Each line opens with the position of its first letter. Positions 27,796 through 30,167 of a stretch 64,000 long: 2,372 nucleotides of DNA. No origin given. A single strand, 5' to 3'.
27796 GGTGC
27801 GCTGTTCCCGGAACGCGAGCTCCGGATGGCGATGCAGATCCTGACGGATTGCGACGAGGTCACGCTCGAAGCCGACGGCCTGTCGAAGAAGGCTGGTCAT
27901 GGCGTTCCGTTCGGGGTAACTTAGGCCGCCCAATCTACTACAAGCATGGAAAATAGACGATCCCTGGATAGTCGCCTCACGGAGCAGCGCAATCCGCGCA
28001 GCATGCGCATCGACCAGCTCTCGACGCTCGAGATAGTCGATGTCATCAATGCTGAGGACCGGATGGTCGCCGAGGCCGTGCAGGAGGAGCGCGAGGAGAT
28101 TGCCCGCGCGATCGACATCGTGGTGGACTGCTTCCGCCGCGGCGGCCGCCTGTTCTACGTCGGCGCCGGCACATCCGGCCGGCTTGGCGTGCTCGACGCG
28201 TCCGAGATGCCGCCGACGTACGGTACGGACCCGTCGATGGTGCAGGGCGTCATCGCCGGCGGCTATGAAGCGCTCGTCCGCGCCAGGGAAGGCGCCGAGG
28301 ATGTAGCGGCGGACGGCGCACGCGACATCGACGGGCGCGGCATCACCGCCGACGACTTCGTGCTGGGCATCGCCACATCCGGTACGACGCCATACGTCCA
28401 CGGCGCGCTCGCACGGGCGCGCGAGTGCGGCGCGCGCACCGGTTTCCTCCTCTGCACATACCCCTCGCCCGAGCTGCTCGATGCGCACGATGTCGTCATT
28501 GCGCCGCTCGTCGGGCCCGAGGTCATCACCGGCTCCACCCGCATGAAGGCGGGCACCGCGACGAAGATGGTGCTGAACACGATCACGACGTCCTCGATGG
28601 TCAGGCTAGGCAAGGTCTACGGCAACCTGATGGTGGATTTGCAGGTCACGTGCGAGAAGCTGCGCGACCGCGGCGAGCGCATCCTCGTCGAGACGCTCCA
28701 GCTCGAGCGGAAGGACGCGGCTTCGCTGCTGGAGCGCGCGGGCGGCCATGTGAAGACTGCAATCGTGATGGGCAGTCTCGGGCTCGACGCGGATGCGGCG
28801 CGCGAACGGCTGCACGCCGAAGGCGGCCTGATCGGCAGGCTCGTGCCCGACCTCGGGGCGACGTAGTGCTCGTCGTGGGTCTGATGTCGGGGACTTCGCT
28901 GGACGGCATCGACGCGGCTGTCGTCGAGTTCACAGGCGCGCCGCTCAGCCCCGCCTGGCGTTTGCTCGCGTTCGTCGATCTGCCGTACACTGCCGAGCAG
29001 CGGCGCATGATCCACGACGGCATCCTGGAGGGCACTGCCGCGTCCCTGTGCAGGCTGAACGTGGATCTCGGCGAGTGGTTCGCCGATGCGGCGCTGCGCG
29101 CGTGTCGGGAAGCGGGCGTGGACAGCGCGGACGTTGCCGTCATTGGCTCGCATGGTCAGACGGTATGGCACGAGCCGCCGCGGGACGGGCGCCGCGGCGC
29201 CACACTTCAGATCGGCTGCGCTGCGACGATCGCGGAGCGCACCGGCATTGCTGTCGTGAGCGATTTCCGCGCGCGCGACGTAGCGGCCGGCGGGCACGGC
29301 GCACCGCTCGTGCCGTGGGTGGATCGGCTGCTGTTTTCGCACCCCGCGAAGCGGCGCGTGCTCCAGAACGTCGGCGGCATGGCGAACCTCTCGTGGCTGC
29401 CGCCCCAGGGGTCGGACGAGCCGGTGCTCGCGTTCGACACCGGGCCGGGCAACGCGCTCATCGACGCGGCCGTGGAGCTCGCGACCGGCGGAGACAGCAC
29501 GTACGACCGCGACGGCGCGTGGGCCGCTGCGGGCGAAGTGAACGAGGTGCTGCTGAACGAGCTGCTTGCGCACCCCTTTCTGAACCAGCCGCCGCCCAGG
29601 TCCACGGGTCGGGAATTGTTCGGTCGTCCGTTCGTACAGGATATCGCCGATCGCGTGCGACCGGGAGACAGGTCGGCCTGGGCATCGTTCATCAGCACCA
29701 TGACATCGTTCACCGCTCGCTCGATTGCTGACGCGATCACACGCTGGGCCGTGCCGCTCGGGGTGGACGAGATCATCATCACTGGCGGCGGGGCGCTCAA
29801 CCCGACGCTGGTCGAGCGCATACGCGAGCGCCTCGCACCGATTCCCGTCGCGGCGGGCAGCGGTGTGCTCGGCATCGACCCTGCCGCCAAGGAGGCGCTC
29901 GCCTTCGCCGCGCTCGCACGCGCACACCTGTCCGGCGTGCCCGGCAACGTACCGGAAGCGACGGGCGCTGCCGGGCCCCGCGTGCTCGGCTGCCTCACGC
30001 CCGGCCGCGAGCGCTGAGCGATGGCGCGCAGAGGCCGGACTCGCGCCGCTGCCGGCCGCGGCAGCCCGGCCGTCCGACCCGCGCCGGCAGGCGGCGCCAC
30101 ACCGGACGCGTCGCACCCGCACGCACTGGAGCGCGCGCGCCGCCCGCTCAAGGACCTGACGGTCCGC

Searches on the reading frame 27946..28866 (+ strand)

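Call 17: search_protein_families(library=pfam, proteins=[window:27946-28866:+], max_evalue=0.00001)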
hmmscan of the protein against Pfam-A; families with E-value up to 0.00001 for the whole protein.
window:27946-28866:+ (306 aa): 3 families
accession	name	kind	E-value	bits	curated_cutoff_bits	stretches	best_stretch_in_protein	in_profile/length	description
PF22645.1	GKRP_SIS_N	-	5.8e-17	61.9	27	1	52-157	2-111/113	Glucokinase regulatory protein N-terminal SIS domain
PF22198.1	GKRP_SIS_2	-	1.5e-07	31.8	27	1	51-126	6-78/191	Glucokinase regulatory protein, second SIS domain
PF13580.11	SIS_2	-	2.2e-06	28.2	27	0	39-164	8-132/138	SIS domain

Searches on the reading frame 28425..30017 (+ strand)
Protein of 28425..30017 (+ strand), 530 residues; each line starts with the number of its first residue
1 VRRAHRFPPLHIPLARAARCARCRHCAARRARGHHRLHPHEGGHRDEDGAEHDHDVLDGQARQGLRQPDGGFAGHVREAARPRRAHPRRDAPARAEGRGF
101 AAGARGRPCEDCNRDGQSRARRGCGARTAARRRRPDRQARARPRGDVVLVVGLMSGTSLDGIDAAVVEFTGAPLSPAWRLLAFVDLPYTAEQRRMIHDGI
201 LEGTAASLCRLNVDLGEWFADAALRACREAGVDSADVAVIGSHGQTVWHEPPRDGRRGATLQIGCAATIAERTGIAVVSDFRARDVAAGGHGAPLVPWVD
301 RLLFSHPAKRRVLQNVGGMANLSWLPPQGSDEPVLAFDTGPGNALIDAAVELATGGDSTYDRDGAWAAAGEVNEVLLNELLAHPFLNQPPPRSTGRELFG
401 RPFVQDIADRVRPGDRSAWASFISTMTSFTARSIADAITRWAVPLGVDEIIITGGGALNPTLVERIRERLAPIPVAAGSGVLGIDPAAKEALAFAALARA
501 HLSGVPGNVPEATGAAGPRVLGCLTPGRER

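Call 53: search_protein_families(library=pfam, proteins=[window:28425-30017:+], max_evalue=0.0001)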
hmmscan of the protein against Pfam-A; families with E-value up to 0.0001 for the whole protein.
window:28425-30017:+ (530 aa): 1 family
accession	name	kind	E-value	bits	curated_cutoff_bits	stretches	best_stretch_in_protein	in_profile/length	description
PF03702.20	AnmK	-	7.6e-104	348.1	24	1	149-526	2-366/367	Anhydro-N-acetylmuramic acid kinase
